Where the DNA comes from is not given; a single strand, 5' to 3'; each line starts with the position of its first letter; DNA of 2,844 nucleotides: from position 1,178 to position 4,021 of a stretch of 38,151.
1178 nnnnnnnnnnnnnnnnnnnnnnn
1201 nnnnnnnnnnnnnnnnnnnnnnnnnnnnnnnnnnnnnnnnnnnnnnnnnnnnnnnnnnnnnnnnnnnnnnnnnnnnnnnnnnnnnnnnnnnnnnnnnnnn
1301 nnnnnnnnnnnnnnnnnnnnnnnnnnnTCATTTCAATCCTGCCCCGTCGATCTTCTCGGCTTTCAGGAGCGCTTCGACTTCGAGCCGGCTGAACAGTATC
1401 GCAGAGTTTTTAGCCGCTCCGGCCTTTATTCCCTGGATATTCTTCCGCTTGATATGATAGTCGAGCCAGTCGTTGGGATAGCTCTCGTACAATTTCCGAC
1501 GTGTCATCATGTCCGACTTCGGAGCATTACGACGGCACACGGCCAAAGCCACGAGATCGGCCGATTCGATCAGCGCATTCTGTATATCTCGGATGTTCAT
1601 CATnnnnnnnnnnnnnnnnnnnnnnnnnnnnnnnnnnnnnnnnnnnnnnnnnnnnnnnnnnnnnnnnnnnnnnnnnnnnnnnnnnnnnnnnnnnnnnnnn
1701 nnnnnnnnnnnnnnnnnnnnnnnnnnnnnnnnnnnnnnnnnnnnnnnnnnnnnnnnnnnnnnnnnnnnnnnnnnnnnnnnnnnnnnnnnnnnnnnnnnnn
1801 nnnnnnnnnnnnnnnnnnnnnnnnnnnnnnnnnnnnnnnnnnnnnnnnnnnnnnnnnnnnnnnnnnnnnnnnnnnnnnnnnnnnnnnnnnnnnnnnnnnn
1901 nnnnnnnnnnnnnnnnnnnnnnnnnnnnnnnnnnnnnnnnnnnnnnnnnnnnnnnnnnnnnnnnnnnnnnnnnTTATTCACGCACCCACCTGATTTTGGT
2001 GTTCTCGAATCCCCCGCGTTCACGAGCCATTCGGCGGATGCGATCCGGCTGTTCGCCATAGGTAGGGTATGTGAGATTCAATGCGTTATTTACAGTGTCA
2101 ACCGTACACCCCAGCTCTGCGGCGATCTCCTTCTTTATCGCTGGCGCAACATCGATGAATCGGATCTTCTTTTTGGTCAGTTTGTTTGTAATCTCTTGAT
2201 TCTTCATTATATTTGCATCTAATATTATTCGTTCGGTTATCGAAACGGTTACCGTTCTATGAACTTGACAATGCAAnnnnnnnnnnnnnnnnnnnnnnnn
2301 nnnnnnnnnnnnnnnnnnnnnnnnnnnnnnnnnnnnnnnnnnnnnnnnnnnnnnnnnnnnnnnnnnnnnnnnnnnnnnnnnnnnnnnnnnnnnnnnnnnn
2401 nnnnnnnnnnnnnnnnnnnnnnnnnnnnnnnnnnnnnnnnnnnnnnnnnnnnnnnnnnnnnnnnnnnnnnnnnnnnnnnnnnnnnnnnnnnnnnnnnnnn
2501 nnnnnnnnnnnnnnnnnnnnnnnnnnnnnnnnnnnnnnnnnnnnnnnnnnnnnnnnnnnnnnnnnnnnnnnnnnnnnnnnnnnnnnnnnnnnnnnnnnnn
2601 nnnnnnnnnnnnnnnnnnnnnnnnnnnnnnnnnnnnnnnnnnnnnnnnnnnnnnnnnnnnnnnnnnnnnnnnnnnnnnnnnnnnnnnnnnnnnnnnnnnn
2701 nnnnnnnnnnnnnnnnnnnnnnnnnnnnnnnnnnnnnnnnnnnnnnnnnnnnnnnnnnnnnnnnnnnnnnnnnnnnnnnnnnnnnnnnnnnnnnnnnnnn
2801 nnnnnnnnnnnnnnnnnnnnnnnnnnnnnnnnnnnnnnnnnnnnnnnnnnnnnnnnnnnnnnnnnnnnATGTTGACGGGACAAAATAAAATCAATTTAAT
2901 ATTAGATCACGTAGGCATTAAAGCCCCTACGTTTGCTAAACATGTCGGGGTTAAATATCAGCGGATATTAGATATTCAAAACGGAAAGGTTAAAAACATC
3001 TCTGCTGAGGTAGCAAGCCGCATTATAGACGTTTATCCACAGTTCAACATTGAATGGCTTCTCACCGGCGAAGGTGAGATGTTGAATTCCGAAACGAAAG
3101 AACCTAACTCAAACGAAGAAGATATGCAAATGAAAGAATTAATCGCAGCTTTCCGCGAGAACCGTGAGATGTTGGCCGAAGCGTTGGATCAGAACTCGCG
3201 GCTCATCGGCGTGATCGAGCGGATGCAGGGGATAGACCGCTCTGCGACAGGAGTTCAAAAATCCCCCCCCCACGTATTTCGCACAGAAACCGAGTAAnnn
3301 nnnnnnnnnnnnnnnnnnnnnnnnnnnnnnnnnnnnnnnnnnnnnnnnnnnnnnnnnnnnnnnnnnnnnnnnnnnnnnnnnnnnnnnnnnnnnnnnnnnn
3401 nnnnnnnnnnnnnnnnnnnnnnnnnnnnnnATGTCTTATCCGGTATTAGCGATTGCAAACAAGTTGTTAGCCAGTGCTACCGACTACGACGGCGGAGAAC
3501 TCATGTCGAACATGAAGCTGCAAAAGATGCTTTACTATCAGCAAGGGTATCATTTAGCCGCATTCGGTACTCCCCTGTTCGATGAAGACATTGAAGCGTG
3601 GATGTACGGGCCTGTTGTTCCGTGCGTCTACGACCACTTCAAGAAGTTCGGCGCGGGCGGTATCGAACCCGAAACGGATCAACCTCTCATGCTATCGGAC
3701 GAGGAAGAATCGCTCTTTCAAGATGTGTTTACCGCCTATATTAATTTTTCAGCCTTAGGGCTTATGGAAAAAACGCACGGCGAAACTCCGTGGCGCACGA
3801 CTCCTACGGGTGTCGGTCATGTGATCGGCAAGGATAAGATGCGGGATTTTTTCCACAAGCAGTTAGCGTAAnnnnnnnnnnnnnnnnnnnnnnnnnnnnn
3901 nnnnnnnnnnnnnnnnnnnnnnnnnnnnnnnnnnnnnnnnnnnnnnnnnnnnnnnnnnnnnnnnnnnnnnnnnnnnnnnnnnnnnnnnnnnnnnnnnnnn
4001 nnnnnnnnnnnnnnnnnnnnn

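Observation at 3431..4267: Panacea-domain antitoxin followed by an unrecognised 126-aa protein: candidate novel PanA-associated toxin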

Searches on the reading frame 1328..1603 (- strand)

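Call 72: search_protein_families(library=phrogs, proteins=[window:1328-1603:-], max_evalue=0.001)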
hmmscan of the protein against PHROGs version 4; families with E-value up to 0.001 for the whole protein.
window:1328-1603:- (91 aa): 1 family
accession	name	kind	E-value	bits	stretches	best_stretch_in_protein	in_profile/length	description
phrog_17289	-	unknown function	1e-09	39.5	1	2-87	5-90/94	-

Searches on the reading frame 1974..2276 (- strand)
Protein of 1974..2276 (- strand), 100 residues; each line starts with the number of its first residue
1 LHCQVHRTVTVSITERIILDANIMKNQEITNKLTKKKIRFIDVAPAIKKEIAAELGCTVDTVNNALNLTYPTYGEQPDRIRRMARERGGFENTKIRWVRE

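Call 3: search_protein_families(library=pfam, proteins=[window:1974-2276:-], max_evalue=0.1)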
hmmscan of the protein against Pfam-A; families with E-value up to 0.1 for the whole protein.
window:1974-2276:- (100 aa): 3 families
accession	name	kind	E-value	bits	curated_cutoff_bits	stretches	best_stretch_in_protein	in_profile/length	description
PF08281.18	Sigma70_r4_2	-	0.012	15.6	25.7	1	49-66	30-47/54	Sigma-70, region 4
PF18083.6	PutA_N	-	0.035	14.6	25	1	10-50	19-59/113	Proline utilization A N-terminal domain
PF13384.12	HTH_23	-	0.076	13.3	24.6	0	49-67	21-39/50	Homeodomain-like domain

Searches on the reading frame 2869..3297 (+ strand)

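Call 3: search_protein_families(library=pfam, proteins=[window:2869-3297:+], max_evalue=0.1)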
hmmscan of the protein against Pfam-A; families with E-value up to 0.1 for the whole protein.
window:2869-3297:+ (142 aa): 1 family
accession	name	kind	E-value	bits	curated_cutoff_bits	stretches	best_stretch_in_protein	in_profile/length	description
PF13443.12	HTH_26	-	0.034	14.9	22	1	7-54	1-48/63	Cro/C1-type HTH DNA-binding domain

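Call 5: search_protein_families(library=phrogs, proteins=[window:2869-3297:+], max_evalue=0.1)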
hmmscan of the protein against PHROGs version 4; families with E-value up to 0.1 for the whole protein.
window:2869-3297:+ (142 aa): 10 families
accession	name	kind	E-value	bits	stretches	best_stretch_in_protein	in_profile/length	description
phrog_8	-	transcription regulation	2.4e-10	41.4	1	15-119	169-271/346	transcriptional regulator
phrog_147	-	transcription regulation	1.3e-07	32.9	1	5-68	6-70/100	transcriptional regulator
phrog_9710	-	unknown function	1.7e-07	32.2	1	20-81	31-92/95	-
phrog_2328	-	transcription regulation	3.8e-05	24.5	1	8-77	20-87/128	transcriptional repressor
phrog_4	-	transcription regulation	3.8e-05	23.9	1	7-77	140-204/400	transcriptional repressor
phrog_1337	-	DNA, RNA and nucleotide metabolism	0.0016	18.8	1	4-119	15-126/316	DNA binding protein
phrog_7126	-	DNA, RNA and nucleotide metabolism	0.0071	17.3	1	21-54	35-68/120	HTH DNA binding protein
phrog_1590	-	unknown function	0.023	15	1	12-60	63-111/281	-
phrog_3037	-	transcription regulation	0.028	15.2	1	60-107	70-114/189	transcriptional repressor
phrog_6831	-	transcription regulation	0.036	15.1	0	22-56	24-58/68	transcriptional regulator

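Call 7: search_protein_families(library=ncbifam, proteins=[window:2869-3297:+], max_evalue=0.1)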
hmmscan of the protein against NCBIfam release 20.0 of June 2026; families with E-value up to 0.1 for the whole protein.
window:2869-3297:+ (142 aa): 1 family
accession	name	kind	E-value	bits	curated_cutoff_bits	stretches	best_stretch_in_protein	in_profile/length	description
TIGR02607.1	antidote_HigA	equivalog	0.00055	19.7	47.7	1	11-56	15-59/81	HigA family addiction module antitoxin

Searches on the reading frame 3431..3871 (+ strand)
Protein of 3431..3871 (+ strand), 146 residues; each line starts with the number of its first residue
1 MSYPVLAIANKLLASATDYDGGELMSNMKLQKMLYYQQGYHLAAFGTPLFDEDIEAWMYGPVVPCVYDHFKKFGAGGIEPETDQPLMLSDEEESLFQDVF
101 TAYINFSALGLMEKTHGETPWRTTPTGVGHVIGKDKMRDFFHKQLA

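Call 3: search_protein_families(library=pfam, proteins=[window:3431-3871:+], max_evalue=0.1)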
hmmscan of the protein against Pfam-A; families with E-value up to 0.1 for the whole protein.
window:3431-3871:+ (146 aa): 1 family
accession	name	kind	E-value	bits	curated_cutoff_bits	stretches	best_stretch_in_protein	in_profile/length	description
PF13274.11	SocA_Panacea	-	3e-20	73.6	25.7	1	30-121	1-112/113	Antitoxin SocA-like, Panacea domain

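Call 4: search_protein_families(library=padloc, proteins=[window:3431-3871:+], max_evalue=0.1)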
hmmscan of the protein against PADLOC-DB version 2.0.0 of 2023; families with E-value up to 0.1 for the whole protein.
window:3431-3871:+ (146 aa): 0 families

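Call 5: search_protein_families(library=phrogs, proteins=[window:3431-3871:+], max_evalue=0.1)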
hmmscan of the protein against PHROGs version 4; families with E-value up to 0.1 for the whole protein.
window:3431-3871:+ (146 aa): 2 families
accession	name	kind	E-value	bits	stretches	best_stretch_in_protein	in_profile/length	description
phrog_1281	-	unknown function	4.1e-40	138.5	1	2-145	7-154/195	-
phrog_10390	-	unknown function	3e-31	110.1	1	24-144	164-294/299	-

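Call 7: search_protein_families(library=ncbifam, proteins=[window:3431-3871:+], max_evalue=0.1)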
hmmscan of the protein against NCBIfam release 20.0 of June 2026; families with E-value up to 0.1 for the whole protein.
window:3431-3871:+ (146 aa): 1 family
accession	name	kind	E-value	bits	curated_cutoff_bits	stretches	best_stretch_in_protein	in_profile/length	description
NF047745.1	SocA_antitoxin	equivalog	2.8e-20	72.7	190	1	6-122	4-130/176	type VI toxin-antitoxin system SocA family antitoxin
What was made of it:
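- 3431..3871 (+): panA: standalone Panacea/DUF4065 protein, 146 aa, no extra N-terminal domain; putative antitoxin. NCBIfam SocA equivalog scores 72.7 bits, below its cut-off of 190 (call 7).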

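Call 24: list_cluster_members(proteins=[P0020, P0032, window:3887-4264:+, window:3431-3868:+])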
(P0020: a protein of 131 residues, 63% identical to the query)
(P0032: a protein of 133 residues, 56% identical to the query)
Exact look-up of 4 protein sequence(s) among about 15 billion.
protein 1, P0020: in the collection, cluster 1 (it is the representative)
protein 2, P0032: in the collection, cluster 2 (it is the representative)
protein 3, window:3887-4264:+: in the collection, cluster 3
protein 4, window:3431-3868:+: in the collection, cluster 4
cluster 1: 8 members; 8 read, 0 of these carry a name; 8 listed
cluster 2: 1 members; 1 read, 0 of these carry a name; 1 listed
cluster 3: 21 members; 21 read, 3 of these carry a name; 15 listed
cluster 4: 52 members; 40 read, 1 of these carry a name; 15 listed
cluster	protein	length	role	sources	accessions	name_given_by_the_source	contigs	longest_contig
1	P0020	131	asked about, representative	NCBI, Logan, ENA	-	-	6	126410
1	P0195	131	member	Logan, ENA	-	-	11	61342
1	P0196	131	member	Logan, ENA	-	-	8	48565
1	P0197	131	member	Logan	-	-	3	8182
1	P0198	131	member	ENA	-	-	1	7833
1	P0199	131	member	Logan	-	-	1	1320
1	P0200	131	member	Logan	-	-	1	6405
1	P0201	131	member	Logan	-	-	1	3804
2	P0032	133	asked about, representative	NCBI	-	-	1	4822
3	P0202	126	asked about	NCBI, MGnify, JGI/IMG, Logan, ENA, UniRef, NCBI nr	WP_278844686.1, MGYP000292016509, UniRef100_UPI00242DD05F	hypothetical protein [Alistipes communis] | FL=1 | hypothetical protein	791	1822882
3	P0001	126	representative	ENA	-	-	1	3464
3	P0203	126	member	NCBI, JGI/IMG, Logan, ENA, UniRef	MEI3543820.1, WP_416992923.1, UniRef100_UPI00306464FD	MAG: hypothetical protein V8Q31_06080 [Alistipes communis] | hypothetical protein | hypothetical protein n=1 Tax=Alistipes communis TaxID=2585118 RepID=UPI00306464FD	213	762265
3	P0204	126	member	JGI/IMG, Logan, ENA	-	hypothetical protein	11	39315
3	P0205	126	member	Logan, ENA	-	-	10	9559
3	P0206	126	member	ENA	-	-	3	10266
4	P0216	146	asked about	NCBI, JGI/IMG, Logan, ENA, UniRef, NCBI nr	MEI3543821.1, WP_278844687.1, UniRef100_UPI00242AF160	MAG: type II toxin-antitoxin system antitoxin SocA domain-containing protein [Alistipes ... | uncharacterized phage-associated protein | Panacea domain-containing protein n=1 Tax=Alistipes communis TaxID=2585118 ...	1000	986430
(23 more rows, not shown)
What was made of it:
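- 3431..3871 (+): The exact sequence is WP_278844687.1, Alistipes communis (call 24).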

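Call 48: search_dna_similar(query=window:3431-3868:+, collection=phages, mode=protein, max_evalue=0.00001, max_rows=40, rows=spread)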
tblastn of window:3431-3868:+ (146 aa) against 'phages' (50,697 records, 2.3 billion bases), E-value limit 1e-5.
Records with a match: 173; places in all: 178; records where one place covers at least 80% of the query: 95.
Best place of each record, by identity: <60% 173.
By first word of the organism name: Streptococcus 28; Pseudomonas 21; Bacteriophage 19; Stx2a-converting 19; Paenibacillus 15; Escherichia 8; Staphylococcus 8; Burkholderia 6; Bordetella 5; Listeria 5; and 25 more.
By host as written in the record: - 30; Pseudomonas aeruginosa 19; Helicobacter cinaedi 12; Paenibacillus larvae 11; Bordetella avium 5; Listeria monocytogenes 4; Staphylococcus aureus 3; Riemerella anatipestifer 3; and 71 more.
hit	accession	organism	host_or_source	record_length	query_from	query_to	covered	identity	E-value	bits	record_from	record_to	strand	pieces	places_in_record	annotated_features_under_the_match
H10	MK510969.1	Pseudomonas phage vB_Pae_CF60a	Pseudomonas aeruginosa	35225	11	141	90%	44.0%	9e-29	115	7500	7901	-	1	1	hypothetical protein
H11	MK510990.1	Pseudomonas phage vB_Pae_BR133a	Pseudomonas aeruginosa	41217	11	141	90%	44.0%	9e-29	115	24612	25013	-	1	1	hypothetical protein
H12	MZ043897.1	Escherichia phage E212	Escherichia coli K88 cvcc83902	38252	8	141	92%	40.1%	3e-24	102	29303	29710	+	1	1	hypothetical protein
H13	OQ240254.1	Latilactobacillus phage TMW 1.706 P2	Latilactobacillus curvatus TMW 1.706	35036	3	141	95%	35.1%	2e-16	80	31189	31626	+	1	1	Cro/CI family transcriptional regulator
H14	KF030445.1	Escherichia phage 1720a-02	Escherichia coli strain O174:H21 ...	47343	3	145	98%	31.5%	2e-16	80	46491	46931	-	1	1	none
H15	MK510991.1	Pseudomonas phage vB_Pae_BR141a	Pseudomonas aeruginosa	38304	1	124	85%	35.4%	2e-11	66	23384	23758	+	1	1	hypothetical protein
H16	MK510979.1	Pseudomonas phage vB_Pae_BR52a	Pseudomonas aeruginosa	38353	1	124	85%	35.4%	2e-11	66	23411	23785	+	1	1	hypothetical protein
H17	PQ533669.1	Pseudomonas phage Pacha_bin_1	Pseudomonas aeruginosa PA14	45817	1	123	84%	35.7%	2e-11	66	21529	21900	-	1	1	hypothetical protein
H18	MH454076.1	Paenibacillus phage Ash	Paenibacillus larvae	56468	22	145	85%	34.6%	4e-16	79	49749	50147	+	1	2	hypothetical protein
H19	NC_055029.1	Paenibacillus phage Halcyone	Paenibacillus larvae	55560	22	145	85%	34.6%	4e-16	79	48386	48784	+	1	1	DUF4065 domain-containing protein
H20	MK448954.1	Streptococcus phage Javan476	Streptococcus pyogenes ERR473551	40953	6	141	93%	31.3%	2e-14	74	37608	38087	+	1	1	hypothetical protein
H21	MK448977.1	Streptococcus phage Javan530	Streptococcus pyogenes SSI-1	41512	6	141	93%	31.3%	2e-14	74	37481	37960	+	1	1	hypothetical protein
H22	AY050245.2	Streptococcus phage phiNIH1.1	-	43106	6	141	93%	31.3%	2e-14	74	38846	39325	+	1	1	hypothetical protein-phage associated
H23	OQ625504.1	Cylindrospermopsis phage Cr-LKS4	Cylindrospermopsis raciborskii KLL07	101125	20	141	84%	34.6%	1e-20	92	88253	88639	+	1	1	hypothetical protein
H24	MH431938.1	Paenibacillus phage C7Cdelta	Paenibacillus larvae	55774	23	145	84%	32.6%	2e-15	77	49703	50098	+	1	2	hypothetical protein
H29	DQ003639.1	Listeria phage B025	Listeria monocytogenes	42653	26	128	71%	36.9%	2e-12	69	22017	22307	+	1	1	gp27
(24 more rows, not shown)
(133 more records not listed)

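Call 49: get_annotated_region(hit=H29, flank=1500)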
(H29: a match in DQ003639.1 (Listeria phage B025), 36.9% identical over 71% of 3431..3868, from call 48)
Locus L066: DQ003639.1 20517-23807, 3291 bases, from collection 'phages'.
description: Listeria phage B025, complete genome.
organism: Listeria phage B025 (NCBI taxid 330396)
taxonomy: Viruses; Duplodnaviria; Heunggongvirae; Uroviricota; Caudoviricetes; Trabyvirinae; Jelitavirus; Jelitavirus B025
host: Listeria monocytogenes; source: -; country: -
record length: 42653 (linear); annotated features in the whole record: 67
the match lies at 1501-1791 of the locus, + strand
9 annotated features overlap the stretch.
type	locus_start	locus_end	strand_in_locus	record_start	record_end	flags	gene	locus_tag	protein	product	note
CDS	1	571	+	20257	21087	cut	ply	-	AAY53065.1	PlyB025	endolysin; hydrolyzes peptide bonds in bacterial cell wall peptidoglycan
CDS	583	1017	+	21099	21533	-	-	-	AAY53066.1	gp26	-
CDS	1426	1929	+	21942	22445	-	-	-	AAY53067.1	gp27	-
CDS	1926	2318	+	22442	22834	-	-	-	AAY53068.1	gp28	-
CDS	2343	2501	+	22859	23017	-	-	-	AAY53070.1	gp29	-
CDS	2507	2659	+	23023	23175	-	-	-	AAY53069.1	gp30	-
CDS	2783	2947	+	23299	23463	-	-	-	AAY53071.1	gp31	-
CDS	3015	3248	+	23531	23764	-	-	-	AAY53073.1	gp32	-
CDS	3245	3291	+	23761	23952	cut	-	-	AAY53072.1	gp33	-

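Call 50: get_annotated_region(hit=H12, flank=2500)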
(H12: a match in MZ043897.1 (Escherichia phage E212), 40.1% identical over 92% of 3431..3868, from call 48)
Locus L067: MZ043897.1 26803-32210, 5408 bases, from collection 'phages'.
description: Escherichia phage E212, complete genome.
organism: Escherichia phage E212 (NCBI taxid 2836069)
taxonomy: Viruses; Duplodnaviria; Heunggongvirae; Uroviricota; Caudoviricetes; Lederbergvirus
host: Escherichia coli K88 cvcc83902; source: sewage water; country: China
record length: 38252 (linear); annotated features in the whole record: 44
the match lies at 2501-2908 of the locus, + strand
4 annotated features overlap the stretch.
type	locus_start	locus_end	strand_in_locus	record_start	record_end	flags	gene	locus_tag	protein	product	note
CDS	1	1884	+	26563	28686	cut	-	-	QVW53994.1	transglycosylase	-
CDS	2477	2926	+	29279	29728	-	-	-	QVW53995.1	hypothetical protein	-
CDS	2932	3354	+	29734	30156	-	-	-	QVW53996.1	hypothetical protein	-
CDS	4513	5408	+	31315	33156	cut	-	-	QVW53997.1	tail spike protein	-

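Call 51: get_annotated_region(hit=H10, flank=2500)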
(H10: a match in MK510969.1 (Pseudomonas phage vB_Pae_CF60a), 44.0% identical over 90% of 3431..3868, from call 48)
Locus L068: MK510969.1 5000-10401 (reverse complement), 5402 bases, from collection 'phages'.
description: Pseudomonas phage vB_Pae_CF60a, partial genome.
organism: Pseudomonas phage vB_Pae_CF60a (NCBI taxid 2563581)
taxonomy: Viruses; Duplodnaviria; Heunggongvirae; Uroviricota; Caudoviricetes
host: Pseudomonas aeruginosa; source: lung of cystic fibrosis patients; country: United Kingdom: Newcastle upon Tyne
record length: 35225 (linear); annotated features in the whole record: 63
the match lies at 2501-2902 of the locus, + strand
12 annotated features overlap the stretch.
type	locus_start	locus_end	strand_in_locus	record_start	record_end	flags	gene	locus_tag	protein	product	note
CDS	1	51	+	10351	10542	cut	-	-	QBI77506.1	hypothetical protein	-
CDS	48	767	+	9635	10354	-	-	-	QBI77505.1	hypothetical protein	-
CDS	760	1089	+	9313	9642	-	-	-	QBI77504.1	hypothetical protein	-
CDS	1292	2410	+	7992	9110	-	-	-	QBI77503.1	putative transposase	-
CDS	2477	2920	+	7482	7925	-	-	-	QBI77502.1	hypothetical protein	prophage ps3 protein 01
CDS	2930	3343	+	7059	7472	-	-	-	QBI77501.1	hypothetical protein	-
CDS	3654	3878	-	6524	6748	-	-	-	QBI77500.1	hypothetical protein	-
CDS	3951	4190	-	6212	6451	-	-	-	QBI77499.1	hypothetical protein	-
CDS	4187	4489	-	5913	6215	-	-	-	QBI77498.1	hypothetical protein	FIG00958463: hypothetical protein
CDS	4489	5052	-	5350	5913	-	-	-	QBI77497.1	hypothetical protein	-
CDS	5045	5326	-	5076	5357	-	-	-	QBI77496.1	hypothetical protein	FIG00956286: hypothetical protein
CDS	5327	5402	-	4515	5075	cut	-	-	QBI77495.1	hypothetical protein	FIG00965686: hypothetical protein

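Call 55: search_dna_similar(query=L067:2932-3351:+, collection=phages, mode=protein, max_evalue=0.001, max_rows=40)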
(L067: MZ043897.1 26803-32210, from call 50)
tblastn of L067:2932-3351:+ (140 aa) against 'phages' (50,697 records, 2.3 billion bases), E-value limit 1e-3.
Records with a match: 12; places in all: 12; records where one place covers at least 80% of the query: 12.
Best place of each record, by identity: >=99% 2; <60% 10.
By first word of the organism name: Pseudomonas 7; Escherichia 3; Salmonella 2.
By host as written in the record: Pseudomonas aeruginosa 7; Salmonella serovar Haardt 2; Escherichia coli 1; Escherichia coli K88 cvcc83902 1; Escherichia coli APEC DE205B 1.
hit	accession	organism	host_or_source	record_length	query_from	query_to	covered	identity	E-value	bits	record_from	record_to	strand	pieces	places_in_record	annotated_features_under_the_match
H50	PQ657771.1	Escherichia phage EC.P3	Escherichia coli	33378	1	140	100%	100.0%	6e-91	293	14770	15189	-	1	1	hypothetical protein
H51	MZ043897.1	Escherichia phage E212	Escherichia coli K88 cvcc83902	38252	1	140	100%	100.0%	6e-91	293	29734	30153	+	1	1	hypothetical protein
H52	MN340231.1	Escherichia phage phiv205-1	Escherichia coli APEC DE205B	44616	29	140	80%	57.5%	2e-38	142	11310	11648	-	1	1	hypothetical protein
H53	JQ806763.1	Salmonella phage vB_SemP_Emek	Salmonella serovar Haardt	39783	29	140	80%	56.6%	8e-38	140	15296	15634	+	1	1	hypothetical protein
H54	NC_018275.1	Salmonella phage vB_SemP_Emek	Salmonella serovar Haardt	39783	29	140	80%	56.6%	8e-38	140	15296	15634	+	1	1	hypothetical protein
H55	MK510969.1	Pseudomonas phage vB_Pae_CF60a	Pseudomonas aeruginosa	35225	5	140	97%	40.1%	1e-30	120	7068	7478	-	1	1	hypothetical protein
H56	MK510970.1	Pseudomonas phage vB_Pae_CF67a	Pseudomonas aeruginosa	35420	5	140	97%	40.1%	1e-30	120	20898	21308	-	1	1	hypothetical protein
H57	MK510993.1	Pseudomonas phage vB_Pae_BR201a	Pseudomonas aeruginosa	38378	5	140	97%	40.1%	1e-30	120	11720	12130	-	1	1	hypothetical protein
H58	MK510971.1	Pseudomonas phage vB_Pae_CF79a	Pseudomonas aeruginosa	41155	5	140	97%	40.1%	1e-30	120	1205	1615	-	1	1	hypothetical protein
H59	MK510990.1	Pseudomonas phage vB_Pae_BR133a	Pseudomonas aeruginosa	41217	5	140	97%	40.1%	1e-30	120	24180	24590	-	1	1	hypothetical protein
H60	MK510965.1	Pseudomonas phage vB_Pae_CF34a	Pseudomonas aeruginosa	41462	5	140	97%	40.1%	1e-30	120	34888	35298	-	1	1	hypothetical protein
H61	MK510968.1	Pseudomonas phage vB_Pae_CF55b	Pseudomonas aeruginosa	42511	5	140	97%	40.1%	1e-30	120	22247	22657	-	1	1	hypothetical protein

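Call 56: get_annotated_region(hit=H54, flank=2000)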
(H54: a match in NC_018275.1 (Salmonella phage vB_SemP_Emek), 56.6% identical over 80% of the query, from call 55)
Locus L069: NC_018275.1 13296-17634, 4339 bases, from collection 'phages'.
description: Salmonella phage vB_SemP_Emek, complete genome.
organism: Salmonella phage vB_SemP_Emek (NCBI taxid 1168548)
taxonomy: Viruses; Duplodnaviria; Heunggongvirae; Uroviricota; Caudoviricetes; Lederbergvirus
host: Salmonella serovar Haardt; source: sewage; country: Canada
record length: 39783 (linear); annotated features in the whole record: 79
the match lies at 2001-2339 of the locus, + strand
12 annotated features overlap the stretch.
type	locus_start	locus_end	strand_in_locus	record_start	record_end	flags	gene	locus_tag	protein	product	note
CDS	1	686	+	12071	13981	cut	-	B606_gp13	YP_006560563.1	DNA transfer protein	similar to N-terminus of YP_516199.1 phage DNA transfer protein [Sodalis phage phiSG1] and C-terminus of YP_063718.1 ...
CDS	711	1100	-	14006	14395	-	-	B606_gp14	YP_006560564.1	hypothetical protein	similar to NP_958214.1 gene 38 protein [Enterobacteria phage Sf6]; orf129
CDS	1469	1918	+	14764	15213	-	-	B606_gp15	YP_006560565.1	DUF4065 domain-containing protein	orf149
CDS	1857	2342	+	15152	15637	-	-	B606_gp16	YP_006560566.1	hypothetical protein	orf161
regulatory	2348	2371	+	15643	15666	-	-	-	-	terminator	rho-independent terminator; discovered using MFOLD 3.2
CDS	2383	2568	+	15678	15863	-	-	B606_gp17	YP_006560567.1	hypothetical protein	orf61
CDS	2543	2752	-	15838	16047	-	-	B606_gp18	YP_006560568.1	hypothetical protein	orf69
CDS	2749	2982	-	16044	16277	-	-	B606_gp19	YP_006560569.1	hypothetical protein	orf77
CDS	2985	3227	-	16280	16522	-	mnt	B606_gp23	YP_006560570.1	partition protein ATPase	similar to N-terminus of NP_059641.1 Mnt [Enterobacteria phage P22]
CDS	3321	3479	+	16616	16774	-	arc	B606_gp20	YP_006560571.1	Arc-like repressor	similar to NP_059642.1 Arc [Enterobacteria phage P22]; motifs: pfam03869; transcriptional repressor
CDS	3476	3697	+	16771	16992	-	-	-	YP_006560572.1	hypothetical protein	orf73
CDS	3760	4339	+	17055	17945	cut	ant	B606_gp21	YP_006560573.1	KilA-N domain-containing protein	similar to C-terminus of NP_059643.1 Ant [Enterobacteria phage P22] (Defective?); motifs: COG3561, phage anti-repressor ...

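Call 80: search_solved_structures(query=window:3431-3868:+, max_evalue=1)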
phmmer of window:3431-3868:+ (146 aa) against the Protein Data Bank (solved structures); distinct sequences matched with E-value up to 1: 4.
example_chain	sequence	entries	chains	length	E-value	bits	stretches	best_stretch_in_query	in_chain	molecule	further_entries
7e7u_A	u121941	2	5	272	0.33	14.4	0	26-64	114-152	Fucose-binding lectin protein,Fucose-binding lectin protein,Fucose-binding lectin protein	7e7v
10wc_A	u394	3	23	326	0.47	13.9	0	96-128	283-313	KpSwz DUF4062 | KpSwz | KpSwz TIR/DUF4062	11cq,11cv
7e7n_A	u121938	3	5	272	0.5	13.8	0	26-63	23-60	Fucose-binding lectin protein,Fucose-binding lectin protein,Fucose-binding lectin protein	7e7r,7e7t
4csd_A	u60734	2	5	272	0.57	13.7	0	26-63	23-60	FUCOSE-BINDING LECTIN PROTEIN | Fucose-binding lectin protein,Fucose-binding lectin protein,Fucose-binding lectin protein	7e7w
